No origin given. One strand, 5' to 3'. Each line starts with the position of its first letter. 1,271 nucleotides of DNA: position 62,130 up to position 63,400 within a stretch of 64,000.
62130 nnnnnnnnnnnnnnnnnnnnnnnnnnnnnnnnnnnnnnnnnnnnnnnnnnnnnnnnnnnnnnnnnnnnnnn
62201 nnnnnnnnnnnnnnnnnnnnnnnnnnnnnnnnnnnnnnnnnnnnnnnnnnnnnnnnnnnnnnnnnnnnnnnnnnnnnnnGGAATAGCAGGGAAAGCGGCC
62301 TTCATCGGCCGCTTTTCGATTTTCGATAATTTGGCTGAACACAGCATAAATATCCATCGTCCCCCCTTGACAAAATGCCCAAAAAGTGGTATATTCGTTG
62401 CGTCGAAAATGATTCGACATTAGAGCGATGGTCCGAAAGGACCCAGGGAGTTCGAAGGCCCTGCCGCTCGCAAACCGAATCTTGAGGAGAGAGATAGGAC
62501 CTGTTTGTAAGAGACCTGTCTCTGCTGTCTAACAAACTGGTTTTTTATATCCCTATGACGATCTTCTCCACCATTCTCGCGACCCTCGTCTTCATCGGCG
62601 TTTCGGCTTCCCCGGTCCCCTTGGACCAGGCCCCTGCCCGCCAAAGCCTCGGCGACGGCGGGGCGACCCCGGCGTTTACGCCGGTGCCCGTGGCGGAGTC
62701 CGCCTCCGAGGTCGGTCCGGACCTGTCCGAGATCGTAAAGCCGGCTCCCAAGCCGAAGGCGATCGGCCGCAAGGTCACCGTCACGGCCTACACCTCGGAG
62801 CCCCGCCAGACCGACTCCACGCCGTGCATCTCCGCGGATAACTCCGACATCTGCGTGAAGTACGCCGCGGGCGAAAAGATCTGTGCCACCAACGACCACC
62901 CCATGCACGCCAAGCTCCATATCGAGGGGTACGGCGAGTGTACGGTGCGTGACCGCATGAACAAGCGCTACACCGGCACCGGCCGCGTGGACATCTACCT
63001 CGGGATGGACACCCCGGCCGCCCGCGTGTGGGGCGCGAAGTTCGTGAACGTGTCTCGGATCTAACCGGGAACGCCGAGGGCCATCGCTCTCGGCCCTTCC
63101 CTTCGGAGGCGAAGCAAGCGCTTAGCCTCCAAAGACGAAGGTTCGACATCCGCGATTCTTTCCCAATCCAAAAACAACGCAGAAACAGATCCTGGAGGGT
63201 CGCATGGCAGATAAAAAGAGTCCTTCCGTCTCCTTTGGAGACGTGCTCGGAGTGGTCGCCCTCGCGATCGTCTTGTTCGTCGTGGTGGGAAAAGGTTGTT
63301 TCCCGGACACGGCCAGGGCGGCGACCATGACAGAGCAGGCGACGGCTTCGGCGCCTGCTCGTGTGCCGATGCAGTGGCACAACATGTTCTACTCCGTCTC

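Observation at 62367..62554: Strong promoter, ~150-nt structured leader and intrinsic terminator upstream of a 3D-domain cell-wall gene (riboswitch/attenuator candidate)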

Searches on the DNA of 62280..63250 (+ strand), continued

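Call 49: search_with_rna_model(model_id=R1, sources=[L081, L082, L083, L084, L085, L086, L087, L088, L089, L090, L091, L092, L093, L094, L095, L096, L097, L098, L099, L100, L101, L102, L103, L104, L105, L106, L107, L108, L109, L110, L111, L112, L113, L114, L115, L116, L117, L118, L119, L120, L121, L122, L123, L124, L125, L126, L127, L128, L129, L130, L131, L132, L133, L134, L135, L136, L137, L138, L139, L140, L141, L142, L143, L144, L145, L146, L147, L148, L149, L150, L151, L152, L153, L154, L155, L156, L157, L158, L159, L160], max_evalue=10)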
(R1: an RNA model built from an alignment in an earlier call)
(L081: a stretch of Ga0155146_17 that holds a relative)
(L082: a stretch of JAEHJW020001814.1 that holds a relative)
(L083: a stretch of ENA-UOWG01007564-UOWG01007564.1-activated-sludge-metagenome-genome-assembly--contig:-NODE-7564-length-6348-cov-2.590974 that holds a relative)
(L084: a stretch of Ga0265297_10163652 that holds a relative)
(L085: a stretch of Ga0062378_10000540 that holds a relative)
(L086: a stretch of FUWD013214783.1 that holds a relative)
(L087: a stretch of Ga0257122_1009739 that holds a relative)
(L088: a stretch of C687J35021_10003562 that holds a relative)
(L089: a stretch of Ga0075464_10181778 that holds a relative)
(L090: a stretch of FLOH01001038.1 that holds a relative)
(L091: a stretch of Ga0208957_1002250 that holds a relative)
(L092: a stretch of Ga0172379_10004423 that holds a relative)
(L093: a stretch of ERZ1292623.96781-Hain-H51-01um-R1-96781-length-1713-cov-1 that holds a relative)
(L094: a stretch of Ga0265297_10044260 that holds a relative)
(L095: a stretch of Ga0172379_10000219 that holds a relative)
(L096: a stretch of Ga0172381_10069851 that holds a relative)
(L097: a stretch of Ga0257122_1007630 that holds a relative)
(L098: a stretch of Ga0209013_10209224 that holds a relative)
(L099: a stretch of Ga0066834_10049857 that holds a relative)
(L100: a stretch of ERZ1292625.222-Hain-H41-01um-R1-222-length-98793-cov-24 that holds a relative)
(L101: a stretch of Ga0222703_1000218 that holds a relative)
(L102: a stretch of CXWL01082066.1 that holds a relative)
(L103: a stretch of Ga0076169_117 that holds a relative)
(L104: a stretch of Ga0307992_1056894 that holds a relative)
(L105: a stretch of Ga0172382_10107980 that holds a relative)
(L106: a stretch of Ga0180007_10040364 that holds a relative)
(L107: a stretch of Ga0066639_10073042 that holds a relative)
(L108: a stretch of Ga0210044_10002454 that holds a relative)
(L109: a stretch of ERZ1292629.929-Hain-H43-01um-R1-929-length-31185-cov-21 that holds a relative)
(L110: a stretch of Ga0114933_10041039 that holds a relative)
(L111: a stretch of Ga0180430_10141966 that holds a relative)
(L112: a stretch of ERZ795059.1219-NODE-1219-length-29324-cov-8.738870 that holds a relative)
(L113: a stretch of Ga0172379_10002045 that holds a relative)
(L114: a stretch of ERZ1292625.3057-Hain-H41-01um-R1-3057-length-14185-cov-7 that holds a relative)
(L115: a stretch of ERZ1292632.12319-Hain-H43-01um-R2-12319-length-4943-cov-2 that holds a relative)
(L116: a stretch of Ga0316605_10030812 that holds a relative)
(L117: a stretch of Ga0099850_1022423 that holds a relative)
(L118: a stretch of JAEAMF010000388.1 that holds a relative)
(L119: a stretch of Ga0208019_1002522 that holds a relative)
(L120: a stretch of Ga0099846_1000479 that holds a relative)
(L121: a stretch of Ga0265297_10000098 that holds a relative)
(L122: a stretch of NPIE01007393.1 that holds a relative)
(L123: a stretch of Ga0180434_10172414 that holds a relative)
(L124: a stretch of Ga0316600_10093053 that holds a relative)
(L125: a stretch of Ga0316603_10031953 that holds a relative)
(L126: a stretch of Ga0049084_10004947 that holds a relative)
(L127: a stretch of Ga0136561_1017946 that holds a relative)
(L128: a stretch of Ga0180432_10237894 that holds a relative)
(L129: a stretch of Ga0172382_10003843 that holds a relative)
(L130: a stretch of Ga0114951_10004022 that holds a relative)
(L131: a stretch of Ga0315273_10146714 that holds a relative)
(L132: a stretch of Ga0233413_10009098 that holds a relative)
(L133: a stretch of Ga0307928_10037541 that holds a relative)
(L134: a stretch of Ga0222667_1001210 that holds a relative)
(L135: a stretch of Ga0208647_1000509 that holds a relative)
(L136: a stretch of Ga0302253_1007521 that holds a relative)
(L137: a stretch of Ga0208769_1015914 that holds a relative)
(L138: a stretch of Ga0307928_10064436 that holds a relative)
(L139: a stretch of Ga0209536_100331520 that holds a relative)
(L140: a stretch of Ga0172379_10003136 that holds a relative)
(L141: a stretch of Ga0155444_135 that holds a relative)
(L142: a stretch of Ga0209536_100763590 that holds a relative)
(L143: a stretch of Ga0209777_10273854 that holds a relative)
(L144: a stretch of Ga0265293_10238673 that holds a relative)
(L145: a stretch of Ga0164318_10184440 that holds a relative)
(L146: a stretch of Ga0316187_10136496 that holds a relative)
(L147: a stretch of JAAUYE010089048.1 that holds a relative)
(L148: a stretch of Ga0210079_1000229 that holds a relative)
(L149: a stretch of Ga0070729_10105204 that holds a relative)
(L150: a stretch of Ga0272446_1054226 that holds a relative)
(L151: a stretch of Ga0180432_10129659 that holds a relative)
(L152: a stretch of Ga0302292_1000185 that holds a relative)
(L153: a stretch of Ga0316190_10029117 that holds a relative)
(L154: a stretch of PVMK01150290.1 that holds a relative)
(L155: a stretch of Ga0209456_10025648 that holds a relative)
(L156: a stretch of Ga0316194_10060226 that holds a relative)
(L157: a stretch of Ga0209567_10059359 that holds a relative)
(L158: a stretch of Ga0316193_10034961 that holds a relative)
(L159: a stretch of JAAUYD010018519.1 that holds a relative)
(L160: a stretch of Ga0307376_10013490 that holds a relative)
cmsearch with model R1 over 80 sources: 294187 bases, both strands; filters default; matches with E-value up to 10: 1.
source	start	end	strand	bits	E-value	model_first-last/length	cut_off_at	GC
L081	2834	2990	+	142.5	1.1e-27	1-157/157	no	0.55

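Call 50: search_with_rna_model(model_id=R1, sources=[window, L001, L161, L162, L163, L164, L169, L170, L171], max_evalue=1e-10, make_alignment=true, show_alignments=0)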
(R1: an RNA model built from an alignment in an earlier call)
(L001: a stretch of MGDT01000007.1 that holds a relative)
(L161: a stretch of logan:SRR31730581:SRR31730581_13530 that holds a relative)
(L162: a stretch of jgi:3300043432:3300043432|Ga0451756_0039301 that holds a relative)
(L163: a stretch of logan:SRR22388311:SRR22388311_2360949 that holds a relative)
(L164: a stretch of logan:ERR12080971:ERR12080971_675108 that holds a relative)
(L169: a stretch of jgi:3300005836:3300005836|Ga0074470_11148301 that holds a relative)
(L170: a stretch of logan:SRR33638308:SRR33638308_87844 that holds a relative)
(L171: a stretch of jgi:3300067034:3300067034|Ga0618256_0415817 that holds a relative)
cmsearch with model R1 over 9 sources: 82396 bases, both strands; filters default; matches with E-value up to 1e-10: 9.
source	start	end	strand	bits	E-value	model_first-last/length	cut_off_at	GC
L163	707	863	+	158.2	1.7e-31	1-157/157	no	0.54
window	62400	62556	+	158.1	1.8e-31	1-157/157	no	0.48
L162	129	285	+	154.6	9.9e-31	1-157/157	no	0.55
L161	712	869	+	153.5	1.6e-30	1-157/157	no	0.52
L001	2834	2990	+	142.5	3.2e-28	1-157/157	no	0.55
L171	1026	1183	+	129.4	1.7e-25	1-157/157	no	0.54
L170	180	336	+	127.2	5e-25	1-157/157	no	0.54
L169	285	440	+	124.6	1.7e-24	1-157/157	no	0.5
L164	735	892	+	122.7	4.3e-24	1-157/157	no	0.51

Alignment A7: 9 matches aligned to the model, 165 columns, each read 5' to 3' on its own strand. Consensus structure (alignment columns), stored with it:
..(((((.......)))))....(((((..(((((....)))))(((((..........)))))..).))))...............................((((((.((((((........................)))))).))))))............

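Call 73: search_rna_families(sources=[L161, L162, L163, L164, L169, L170, L171, L292, L293, L167], threshold=evalue, max_evalue=10)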
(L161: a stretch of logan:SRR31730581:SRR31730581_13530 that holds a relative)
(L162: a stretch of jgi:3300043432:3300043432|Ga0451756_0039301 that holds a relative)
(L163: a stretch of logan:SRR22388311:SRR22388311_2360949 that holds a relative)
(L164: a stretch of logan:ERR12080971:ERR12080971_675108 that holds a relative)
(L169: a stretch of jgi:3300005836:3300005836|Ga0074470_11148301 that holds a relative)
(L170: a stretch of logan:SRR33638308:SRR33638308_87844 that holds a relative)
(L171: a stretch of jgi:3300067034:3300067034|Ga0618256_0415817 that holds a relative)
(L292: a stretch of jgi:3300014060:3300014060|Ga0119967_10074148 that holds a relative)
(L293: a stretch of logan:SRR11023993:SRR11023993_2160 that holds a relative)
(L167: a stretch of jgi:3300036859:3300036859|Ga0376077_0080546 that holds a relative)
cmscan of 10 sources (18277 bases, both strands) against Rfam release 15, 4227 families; matches with E-value up to 10: 16.
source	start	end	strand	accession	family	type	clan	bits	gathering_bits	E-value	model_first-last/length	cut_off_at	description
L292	1253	1321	+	RF01772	rnk_pseudo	Cis-reg; leader;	-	26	55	1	1-108/108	no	Pseudomonas rnk leader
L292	750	853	-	RF01859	Phe_leader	Cis-reg; leader;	-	23.6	55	4.4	1-125/125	no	Phenylalanine leader peptide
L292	1250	1314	+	RF01400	istR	Gene; antitoxin;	-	22.4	45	0.94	1-130/130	no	istR Hfq binding RNA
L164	1351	1398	-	RF02869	ncS025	Gene; sRNA;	-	20.9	46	7.3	1-85/85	no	Burkholderia sRNA 25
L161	594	668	-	RF01409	STnc250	Gene; sRNA;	-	20.2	42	5.1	1-94/94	no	STnc250 Hfq binding RNA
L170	255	342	-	RF00304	snoZ279_R105_R108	Gene; snRNA; snoRNA; CD-box;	CL00081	20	54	8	1-106/106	no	Small nucleolar RNA Z279/snoR105/snoR108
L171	949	1028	-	RF00603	SNORD23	Gene; snRNA; snoRNA; CD-box;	-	19.9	64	3.3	1-110/110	no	Small nucleolar RNA SNORD23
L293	864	914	-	RF04079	MIR161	Gene; miRNA;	-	19.3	90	6.9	1-136/136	no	MIR161 microRNA precursor family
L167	1039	1066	-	RF02621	BSnc120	Gene; sRNA;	-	19.3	114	4.1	42-69/88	no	Brucella sRNA 120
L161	2151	2201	+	RF00454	p27_CRE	Cis-reg;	-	19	42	9.6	1-59/59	no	p27 cis-regulatory element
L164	1347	1422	-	RF01084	TLS-PK3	Cis-reg;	-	19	80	3.6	1-129/129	no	Pseudoknot of tRNA-like structure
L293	861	911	+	RF04079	MIR161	Gene; miRNA;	-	18.9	90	8.8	1-136/136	no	MIR161 microRNA precursor family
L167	1030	1082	+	RF03167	c-di-GMP-I-GGC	Cis-reg; riboswitch;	CL00126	18.7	59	2.4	1-80/80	no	c-di-GMP-I-GGC riboswitch aptamer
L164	580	695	-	RF02504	Atu_L1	Gene; sRNA;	-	18.6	60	1.7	1-174/174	no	Rhizobiales sRNA Atu_L1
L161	2389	2447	+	RF01151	snoU82P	Gene; snRNA; snoRNA; CD-box;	-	17.8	42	1.2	1-55/55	no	Small nucleolar RNA U82P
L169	800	916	-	RF01390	isrG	Gene; sRNA;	-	14.1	100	4.6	1-279/279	no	isrG Hfq binding RNA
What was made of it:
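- On c-di-GMP-I / c-di-GMP-II riboswitches: The only GEMM-like hit in the orthologues is an 18.7-bit match (gathering score 59) in a different intergenic region of L167 (call 73).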
